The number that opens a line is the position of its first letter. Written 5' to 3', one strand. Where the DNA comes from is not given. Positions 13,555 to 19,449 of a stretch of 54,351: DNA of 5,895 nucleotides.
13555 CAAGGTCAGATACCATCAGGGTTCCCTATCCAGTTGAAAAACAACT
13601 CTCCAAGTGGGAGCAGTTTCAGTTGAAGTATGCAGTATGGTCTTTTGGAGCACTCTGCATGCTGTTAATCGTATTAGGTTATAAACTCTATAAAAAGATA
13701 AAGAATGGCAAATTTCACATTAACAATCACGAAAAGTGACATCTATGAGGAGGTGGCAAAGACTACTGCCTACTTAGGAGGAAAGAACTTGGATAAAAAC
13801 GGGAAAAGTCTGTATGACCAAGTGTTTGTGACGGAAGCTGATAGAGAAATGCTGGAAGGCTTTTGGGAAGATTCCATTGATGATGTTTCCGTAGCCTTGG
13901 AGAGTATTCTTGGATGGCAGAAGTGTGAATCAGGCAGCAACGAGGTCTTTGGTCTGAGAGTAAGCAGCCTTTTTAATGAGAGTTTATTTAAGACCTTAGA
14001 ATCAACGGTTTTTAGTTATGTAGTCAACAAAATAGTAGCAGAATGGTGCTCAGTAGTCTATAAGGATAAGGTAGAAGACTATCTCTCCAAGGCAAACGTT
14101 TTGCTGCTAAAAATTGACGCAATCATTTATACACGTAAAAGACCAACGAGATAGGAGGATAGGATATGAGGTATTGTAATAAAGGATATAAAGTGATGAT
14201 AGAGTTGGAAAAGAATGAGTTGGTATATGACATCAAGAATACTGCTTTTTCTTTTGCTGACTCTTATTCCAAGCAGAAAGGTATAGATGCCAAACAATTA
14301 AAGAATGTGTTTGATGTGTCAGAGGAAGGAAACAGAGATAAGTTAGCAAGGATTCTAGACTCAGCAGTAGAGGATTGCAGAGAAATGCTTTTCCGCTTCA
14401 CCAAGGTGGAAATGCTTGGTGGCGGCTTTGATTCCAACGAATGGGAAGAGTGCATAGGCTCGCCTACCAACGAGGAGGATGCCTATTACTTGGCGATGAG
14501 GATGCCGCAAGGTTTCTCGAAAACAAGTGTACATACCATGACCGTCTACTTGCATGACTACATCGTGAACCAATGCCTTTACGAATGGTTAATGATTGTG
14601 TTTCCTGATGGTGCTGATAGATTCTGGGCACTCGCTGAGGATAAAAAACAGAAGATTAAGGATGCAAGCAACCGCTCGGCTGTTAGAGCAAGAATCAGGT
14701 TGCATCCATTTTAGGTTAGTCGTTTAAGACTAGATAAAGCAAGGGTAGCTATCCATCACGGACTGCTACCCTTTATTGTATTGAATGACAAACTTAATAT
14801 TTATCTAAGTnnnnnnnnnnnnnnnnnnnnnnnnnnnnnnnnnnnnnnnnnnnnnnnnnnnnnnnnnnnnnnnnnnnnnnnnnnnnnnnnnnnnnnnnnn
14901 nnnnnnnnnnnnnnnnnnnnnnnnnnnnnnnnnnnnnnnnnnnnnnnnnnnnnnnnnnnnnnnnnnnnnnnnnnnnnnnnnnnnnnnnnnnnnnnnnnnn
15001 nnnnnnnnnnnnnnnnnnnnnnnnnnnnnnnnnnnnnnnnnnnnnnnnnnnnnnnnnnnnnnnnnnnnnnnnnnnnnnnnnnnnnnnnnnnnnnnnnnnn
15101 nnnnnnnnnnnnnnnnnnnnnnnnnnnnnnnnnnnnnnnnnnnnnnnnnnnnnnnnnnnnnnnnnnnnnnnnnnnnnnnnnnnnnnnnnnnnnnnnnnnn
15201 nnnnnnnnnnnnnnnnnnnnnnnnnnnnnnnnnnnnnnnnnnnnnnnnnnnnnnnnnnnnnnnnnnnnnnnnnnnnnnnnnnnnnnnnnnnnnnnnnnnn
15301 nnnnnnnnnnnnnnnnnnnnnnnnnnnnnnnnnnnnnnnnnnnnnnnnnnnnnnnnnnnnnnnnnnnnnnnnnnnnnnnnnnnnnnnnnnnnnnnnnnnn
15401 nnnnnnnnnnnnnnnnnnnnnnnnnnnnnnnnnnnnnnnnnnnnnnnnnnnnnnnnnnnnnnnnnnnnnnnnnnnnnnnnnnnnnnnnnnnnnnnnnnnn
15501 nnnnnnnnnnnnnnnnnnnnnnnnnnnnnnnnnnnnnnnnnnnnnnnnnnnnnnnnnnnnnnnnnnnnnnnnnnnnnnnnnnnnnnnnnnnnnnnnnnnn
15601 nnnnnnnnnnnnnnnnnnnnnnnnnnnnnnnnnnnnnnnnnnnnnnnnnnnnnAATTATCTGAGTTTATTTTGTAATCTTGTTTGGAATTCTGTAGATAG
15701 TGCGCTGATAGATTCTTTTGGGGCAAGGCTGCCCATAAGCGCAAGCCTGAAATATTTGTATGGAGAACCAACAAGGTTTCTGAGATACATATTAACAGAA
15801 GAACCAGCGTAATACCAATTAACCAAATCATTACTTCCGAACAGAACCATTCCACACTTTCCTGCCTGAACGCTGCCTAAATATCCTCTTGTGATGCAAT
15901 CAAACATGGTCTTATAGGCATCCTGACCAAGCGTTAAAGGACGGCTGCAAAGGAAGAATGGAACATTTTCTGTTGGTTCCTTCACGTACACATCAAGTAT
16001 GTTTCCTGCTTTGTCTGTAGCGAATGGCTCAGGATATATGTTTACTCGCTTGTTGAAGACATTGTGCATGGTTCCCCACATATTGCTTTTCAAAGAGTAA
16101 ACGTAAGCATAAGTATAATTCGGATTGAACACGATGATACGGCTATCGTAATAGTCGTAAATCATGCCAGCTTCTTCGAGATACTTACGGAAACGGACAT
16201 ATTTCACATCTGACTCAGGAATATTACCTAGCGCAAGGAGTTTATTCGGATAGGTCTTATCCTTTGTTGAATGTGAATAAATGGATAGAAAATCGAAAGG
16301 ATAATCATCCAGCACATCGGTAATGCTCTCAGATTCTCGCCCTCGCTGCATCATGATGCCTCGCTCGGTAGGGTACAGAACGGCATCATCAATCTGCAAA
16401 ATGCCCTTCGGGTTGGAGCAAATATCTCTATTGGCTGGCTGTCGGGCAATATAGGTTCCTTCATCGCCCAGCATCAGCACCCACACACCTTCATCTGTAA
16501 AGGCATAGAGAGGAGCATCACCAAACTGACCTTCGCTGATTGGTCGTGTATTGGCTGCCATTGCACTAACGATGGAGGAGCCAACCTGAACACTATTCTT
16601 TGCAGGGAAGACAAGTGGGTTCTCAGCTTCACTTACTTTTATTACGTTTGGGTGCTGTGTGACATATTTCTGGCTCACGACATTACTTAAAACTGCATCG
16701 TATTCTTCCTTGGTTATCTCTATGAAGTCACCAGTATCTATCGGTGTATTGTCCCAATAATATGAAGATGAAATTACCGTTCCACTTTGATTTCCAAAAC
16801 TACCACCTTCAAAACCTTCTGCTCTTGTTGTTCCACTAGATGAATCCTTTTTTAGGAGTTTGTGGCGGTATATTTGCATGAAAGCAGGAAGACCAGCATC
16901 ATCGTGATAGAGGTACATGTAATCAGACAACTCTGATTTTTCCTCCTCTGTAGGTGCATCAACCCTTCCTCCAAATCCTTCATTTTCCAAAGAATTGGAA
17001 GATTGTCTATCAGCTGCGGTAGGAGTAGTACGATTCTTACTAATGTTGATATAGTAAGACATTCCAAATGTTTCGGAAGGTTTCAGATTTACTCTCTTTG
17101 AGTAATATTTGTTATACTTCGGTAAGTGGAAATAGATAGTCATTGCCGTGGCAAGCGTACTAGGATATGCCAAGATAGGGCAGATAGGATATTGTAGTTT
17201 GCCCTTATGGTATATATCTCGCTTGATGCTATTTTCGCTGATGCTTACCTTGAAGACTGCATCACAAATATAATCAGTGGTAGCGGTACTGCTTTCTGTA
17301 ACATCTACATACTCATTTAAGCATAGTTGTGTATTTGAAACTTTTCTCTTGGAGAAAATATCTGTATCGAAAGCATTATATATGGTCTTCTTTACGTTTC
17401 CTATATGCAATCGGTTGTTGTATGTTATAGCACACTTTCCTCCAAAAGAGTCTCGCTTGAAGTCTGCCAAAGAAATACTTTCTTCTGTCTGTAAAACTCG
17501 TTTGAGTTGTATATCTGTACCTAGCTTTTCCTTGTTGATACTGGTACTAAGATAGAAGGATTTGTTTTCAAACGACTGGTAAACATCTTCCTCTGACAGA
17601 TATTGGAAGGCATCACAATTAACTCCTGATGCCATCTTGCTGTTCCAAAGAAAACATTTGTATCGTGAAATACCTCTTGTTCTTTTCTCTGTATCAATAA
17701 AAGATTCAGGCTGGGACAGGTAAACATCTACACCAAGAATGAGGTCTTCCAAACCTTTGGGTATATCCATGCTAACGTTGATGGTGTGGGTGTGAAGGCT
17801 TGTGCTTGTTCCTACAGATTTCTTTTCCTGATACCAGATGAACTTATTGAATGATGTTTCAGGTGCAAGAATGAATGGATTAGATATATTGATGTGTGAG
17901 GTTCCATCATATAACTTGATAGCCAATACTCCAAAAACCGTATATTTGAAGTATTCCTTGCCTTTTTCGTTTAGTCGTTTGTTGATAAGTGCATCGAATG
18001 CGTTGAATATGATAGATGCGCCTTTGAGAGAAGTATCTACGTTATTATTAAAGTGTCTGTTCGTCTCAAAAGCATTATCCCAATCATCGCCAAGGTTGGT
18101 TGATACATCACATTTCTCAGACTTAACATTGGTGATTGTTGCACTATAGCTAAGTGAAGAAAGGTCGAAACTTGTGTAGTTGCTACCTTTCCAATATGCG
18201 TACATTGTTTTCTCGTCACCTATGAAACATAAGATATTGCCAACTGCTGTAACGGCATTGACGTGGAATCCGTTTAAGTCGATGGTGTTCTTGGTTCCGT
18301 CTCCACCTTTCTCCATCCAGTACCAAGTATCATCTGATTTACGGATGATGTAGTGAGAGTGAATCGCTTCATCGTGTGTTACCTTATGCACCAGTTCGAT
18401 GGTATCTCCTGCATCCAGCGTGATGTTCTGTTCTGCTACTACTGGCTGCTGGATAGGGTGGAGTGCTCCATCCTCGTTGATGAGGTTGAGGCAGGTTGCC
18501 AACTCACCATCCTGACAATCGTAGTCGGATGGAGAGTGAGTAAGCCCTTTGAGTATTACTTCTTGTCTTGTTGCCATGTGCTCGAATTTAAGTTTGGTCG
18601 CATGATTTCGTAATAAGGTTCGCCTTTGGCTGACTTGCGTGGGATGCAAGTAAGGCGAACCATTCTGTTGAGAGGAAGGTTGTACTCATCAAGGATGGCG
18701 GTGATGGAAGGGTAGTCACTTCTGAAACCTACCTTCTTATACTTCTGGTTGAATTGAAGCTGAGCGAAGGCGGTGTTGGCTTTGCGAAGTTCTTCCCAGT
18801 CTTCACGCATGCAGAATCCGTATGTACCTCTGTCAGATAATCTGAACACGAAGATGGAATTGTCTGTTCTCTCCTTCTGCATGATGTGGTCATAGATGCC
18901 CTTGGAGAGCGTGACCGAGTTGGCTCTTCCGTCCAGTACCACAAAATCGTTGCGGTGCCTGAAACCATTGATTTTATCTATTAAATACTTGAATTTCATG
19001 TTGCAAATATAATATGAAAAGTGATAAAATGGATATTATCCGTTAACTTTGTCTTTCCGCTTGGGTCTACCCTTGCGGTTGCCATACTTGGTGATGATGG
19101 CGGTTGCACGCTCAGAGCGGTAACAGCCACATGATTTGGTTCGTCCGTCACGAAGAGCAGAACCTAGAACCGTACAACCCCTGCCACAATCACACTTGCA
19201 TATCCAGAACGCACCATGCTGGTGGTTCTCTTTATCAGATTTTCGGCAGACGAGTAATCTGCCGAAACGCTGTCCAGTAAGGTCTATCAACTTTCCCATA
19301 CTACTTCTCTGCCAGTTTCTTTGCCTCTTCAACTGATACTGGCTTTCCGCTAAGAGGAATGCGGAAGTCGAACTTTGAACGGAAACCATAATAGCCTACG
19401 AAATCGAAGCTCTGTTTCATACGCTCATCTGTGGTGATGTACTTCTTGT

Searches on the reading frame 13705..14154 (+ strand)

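Call 16: search_protein_families(library=phrogs, proteins=[window:13705-14154:+])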
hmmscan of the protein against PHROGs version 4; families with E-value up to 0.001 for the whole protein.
window:13705-14154:+ (149 aa): 2 families
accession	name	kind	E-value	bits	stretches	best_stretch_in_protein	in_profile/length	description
phrog_35482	-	unknown function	7.3e-28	98.5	1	1-149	1-147/173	-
phrog_19255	-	unknown function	1.4e-11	45.3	1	83-149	101-167/173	-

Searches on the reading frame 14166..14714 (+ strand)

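Call 16: search_protein_families(library=phrogs, proteins=[window:14166-14714:+])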
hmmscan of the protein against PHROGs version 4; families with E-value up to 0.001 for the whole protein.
window:14166-14714:+ (182 aa): 1 family
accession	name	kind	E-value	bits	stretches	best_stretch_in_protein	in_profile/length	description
phrog_19255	-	unknown function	7.5e-29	101.6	1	9-168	7-159/173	-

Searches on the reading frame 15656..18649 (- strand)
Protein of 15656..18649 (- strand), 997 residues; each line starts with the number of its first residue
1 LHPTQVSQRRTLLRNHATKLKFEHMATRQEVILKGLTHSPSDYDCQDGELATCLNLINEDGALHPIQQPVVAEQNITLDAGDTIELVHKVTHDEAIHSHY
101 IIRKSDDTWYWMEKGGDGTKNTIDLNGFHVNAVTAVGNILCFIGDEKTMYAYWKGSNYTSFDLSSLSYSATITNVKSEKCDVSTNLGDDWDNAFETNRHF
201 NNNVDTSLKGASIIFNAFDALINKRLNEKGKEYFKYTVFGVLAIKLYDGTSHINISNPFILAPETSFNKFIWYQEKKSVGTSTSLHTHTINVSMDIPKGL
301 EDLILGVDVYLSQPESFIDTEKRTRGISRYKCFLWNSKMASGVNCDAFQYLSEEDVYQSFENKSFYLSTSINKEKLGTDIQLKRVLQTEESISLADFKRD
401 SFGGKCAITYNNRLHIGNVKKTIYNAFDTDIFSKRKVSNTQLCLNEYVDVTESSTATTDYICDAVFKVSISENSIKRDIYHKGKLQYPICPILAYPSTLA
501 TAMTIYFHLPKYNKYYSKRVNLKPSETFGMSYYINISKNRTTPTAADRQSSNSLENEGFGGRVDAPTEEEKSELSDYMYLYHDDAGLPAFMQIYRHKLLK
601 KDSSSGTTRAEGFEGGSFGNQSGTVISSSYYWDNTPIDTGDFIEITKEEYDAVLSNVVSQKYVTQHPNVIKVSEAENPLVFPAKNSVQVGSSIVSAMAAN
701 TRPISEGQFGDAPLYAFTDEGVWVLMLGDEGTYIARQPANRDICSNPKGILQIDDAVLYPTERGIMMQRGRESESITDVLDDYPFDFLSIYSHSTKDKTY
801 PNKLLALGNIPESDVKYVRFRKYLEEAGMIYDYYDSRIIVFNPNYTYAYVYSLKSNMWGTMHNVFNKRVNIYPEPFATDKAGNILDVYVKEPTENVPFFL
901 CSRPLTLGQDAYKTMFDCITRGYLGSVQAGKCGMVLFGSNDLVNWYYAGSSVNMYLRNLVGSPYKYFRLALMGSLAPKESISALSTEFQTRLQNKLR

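Call 16: search_protein_families(library=phrogs, proteins=[window:15656-18649:-])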
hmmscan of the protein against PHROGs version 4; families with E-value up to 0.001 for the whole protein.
window:15656-18649:- (997 aa): 1 family
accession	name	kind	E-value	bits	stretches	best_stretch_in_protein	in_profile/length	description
phrog_32516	-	unknown function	4.7e-99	333.6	2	668-996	637-967/968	-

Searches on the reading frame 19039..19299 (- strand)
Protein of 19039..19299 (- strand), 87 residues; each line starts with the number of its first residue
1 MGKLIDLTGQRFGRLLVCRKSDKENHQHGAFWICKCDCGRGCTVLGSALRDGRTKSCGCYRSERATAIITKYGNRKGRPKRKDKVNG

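Call 41: search_protein_families(library=phrogs, max_evalue=0.1, proteins=[window:19039-19299:-])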
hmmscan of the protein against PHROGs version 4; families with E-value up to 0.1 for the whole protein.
seq(87 aa): 4 families
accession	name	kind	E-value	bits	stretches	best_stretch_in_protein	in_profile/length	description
phrog_374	-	DNA, RNA and nucleotide metabolism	4.9e-19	69.6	1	1-73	191-264/617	HNH endonuclease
phrog_22195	-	unknown function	1.4e-05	26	1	7-66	10-64/148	-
phrog_18493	-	unknown function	0.0059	17.7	1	4-67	57-116/136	-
phrog_27240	-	unknown function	0.056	14.8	1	25-80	23-76/132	-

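Call 42: search_solved_structures(query=window:19039-19299:-, max_evalue=10, show_alignments=2)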
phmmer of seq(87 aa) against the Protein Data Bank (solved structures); distinct sequences matched with E-value up to 10: 0.

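Call 43: find_homologous_proteins(query=window:19039-19299:-, max_evalue=0.00001)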
Query seq(87 aa) (87 aa): 238 proteins with E <= 0.00001 among 263 candidates; the best 120 are listed.
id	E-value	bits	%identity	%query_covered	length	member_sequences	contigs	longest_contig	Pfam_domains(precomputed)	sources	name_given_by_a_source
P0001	2.1e-51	190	98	100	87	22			-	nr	nr:MAG TPA: hypothetical protein [Caudoviricetes sp.]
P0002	3.7e-51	189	95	100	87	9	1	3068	-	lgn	-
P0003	4.3e-35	137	78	98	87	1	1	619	-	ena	-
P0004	2.4e-33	132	56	71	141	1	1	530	-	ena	-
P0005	5.1e-28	115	50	76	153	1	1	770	-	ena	-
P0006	1.6e-27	113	47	76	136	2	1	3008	-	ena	-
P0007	2.5e-27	112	48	77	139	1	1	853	-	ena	-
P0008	4.6e-27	112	47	76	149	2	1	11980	-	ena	-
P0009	3.7e-26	109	51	77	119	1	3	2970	-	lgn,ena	-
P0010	1.1e-24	104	40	90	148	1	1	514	-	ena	-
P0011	3.3e-24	103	48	74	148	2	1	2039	-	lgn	-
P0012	1.9e-23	100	46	76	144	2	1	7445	-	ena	-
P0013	2.5e-23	100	51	68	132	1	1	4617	-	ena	-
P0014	2.6e-23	100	47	85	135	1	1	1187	-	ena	-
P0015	3.0e-23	99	58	99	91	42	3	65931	-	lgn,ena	-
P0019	8.4e-22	95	63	72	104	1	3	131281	-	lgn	-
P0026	1.3e-19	88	47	66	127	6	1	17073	-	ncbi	ncbi:MAG: hypothetical protein ACI4OL_07960 [Gemmiger sp.]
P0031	4.0e-18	83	51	99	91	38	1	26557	-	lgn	-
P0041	1.3e-16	78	63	75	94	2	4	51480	-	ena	-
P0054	8.0e-15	72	52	79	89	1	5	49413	-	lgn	-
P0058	1.6e-14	72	51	89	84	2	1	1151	PF21817.4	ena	-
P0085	1.0e-12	66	54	75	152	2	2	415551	-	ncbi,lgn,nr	ncbi:alcohol dehydrogenase [Secundilactobacillus pentosiphilus]|nr:alcohol dehydrogenase [Secundilac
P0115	6.2e-12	63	50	76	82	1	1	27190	-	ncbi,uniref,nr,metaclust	ncbi:transcription factor [Bacillus phage MG-B1]|uniref:Transcription factor n=1 Tax=Bacillus phage 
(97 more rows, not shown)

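Call 44: search_protein_families(library=pfam, max_evalue=1, proteins=[P0058, P0115, P0015, P0001, P0004, P0026, P0085, P0019, P0041, P0054])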
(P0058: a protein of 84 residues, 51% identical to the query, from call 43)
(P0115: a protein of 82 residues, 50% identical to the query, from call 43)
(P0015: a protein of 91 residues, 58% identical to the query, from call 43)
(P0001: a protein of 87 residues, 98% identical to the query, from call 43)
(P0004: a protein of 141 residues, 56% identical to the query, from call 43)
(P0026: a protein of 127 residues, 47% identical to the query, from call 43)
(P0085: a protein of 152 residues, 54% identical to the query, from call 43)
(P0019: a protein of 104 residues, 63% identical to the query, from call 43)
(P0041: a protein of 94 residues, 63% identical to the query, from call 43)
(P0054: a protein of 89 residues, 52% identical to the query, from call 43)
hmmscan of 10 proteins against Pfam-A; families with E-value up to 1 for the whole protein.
P0058 (84 aa): 1 family
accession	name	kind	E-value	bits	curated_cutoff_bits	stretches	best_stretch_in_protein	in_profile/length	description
PF21817.3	CapR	-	2.7e-06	27.9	24.2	1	12-59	13-66/67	CapR homology domain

P0115 (82 aa): 0 families

P0015 (91 aa): 1 family
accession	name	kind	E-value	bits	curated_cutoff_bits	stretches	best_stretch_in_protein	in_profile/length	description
PF08123.19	DOT1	-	0.052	13.5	23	1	40-83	52-95/205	Histone methylation protein DOT1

P0001 (87 aa): 0 families

P0004 (141 aa): 1 family
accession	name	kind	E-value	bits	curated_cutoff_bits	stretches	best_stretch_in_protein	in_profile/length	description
PF08882.16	Acetone_carb_G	-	0.016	15.9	21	0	23-42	18-36/113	Acetone carboxylase gamma subunit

P0026 (127 aa): 3 families
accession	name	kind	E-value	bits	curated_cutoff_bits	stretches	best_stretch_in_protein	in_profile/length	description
PF08882.16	Acetone_carb_G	-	0.025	15.3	21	0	88-108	21-41/113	Acetone carboxylase gamma subunit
PF19761.4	DUF6248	-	0.061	13.6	26.7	0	65-100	77-112/155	Family of unknown function (DUF6248)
PF07291.16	MauE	-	0.28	11.9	27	1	44-74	85-116/128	Methylamine utilisation protein MauE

P0085 (152 aa): 2 families
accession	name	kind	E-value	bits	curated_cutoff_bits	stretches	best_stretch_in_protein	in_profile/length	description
PF00847.26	AP2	-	7e-05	23.5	33.3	1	101-122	1-19/54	AP2 domain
PF21817.3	CapR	-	0.029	15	24.2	1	8-58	10-66/67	CapR homology domain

P0019 (104 aa): 3 families
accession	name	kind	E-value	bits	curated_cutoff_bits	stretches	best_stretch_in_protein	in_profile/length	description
PF10690.14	Myticin-prepro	-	0.059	14.1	28.5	1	24-68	18-62/98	Myticin pre-proprotein from the mussel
PF20484.3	DUF6723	-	0.086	13.1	27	0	73-91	14-32/73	Family of unknown function (DUF6723)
PF07150.16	DUF1390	-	0.21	11.7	24.7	1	37-62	9-33/226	Protein of unknown function (DUF1390)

P0041 (94 aa): 2 families
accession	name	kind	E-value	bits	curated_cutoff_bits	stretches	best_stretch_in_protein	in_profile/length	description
PF07610.17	DUF1573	-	0.024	15.1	26.1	1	50-78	36-64/98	Protein of unknown function (DUF1573)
PF07222.17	PBP_sp32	-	0.24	11.1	21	1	24-56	110-142/243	Proacrosin binding protein sp32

P0054 (89 aa): 0 families

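Call 47: find_encoding_contigs(protein=P0015, flank=10000, max_places=3)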
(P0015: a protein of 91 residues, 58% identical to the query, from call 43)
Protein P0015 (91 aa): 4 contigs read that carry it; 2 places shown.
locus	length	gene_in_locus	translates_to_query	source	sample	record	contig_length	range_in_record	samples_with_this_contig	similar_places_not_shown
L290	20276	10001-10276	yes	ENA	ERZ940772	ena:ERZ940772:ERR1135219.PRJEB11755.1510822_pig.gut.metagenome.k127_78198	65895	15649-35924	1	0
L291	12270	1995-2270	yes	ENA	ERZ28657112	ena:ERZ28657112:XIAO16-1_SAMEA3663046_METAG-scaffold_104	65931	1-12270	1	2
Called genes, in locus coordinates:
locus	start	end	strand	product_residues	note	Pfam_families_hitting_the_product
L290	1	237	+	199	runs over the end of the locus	PF04404:ERF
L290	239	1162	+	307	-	-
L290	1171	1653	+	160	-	PF11325:DUF3127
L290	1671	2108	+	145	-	PF07105:DUF1367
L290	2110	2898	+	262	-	-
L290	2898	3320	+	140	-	PF08774:VRR_NUC (weak)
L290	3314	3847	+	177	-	-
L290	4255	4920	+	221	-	-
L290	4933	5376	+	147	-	-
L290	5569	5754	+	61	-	-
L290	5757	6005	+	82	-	-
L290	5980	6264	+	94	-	-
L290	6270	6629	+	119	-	-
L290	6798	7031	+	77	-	-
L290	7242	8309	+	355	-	PF24703:DUF7666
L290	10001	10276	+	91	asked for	-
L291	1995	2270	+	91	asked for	-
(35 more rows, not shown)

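Call 49: find_encoding_contigs(protein=P0054, flank=10000, max_places=2)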
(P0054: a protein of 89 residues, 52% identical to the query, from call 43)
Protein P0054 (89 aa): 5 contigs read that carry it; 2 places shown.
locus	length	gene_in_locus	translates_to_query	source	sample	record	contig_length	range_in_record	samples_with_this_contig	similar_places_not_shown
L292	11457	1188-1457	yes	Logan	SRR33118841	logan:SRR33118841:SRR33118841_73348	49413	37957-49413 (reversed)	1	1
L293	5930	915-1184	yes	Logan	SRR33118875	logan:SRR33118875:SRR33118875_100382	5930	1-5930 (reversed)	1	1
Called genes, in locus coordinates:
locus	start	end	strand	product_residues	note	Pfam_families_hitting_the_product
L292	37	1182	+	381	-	PF13203:DUF2201_N, PF10263:SprT-like (weak), PF09967:DUF2201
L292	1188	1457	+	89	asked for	-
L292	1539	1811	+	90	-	-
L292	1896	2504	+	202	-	-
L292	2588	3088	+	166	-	-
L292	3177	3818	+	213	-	-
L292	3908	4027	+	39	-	-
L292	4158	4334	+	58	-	-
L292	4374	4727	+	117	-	-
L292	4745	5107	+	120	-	-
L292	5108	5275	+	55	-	-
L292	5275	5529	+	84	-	-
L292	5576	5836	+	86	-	-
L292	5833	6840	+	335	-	-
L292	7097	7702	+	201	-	-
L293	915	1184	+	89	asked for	-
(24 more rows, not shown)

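Call 50: find_encoding_contigs(protein=P0041, flank=10000, max_places=2)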
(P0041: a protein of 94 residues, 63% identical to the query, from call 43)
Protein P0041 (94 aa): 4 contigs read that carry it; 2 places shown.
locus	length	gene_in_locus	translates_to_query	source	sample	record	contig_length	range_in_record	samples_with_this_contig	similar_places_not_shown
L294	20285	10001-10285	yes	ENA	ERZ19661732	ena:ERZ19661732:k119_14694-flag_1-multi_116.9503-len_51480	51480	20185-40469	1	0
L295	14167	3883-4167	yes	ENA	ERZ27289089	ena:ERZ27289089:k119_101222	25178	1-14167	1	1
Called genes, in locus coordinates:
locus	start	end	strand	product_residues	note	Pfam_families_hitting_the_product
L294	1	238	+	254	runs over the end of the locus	-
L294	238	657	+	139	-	PF08774:VRR_NUC (weak)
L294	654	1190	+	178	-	-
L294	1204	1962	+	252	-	PF00145:DNA_methylase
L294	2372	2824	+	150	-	-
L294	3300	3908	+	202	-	-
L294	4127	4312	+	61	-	-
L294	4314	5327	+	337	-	-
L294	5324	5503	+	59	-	-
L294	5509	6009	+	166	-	-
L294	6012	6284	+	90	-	-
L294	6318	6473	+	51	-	-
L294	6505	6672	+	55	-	-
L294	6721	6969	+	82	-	-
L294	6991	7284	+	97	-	-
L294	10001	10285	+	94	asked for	-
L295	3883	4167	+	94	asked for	-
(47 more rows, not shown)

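Call 51: find_encoding_contigs(protein=P0031, flank=10000, max_places=2)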
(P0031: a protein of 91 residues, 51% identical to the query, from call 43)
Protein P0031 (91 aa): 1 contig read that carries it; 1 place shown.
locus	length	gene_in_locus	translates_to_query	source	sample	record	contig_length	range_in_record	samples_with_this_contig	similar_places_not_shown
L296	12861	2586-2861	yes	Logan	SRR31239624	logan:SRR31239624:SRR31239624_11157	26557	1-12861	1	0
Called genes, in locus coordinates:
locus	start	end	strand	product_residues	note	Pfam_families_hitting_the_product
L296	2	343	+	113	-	?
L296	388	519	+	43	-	-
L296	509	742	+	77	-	-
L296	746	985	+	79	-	-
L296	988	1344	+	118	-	-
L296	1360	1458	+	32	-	-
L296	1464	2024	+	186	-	PF02511:Thy1 (faint)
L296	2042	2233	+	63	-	-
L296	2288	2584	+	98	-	-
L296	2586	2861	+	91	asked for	-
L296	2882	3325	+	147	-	-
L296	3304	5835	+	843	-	-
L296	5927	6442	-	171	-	-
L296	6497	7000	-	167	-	-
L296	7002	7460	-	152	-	-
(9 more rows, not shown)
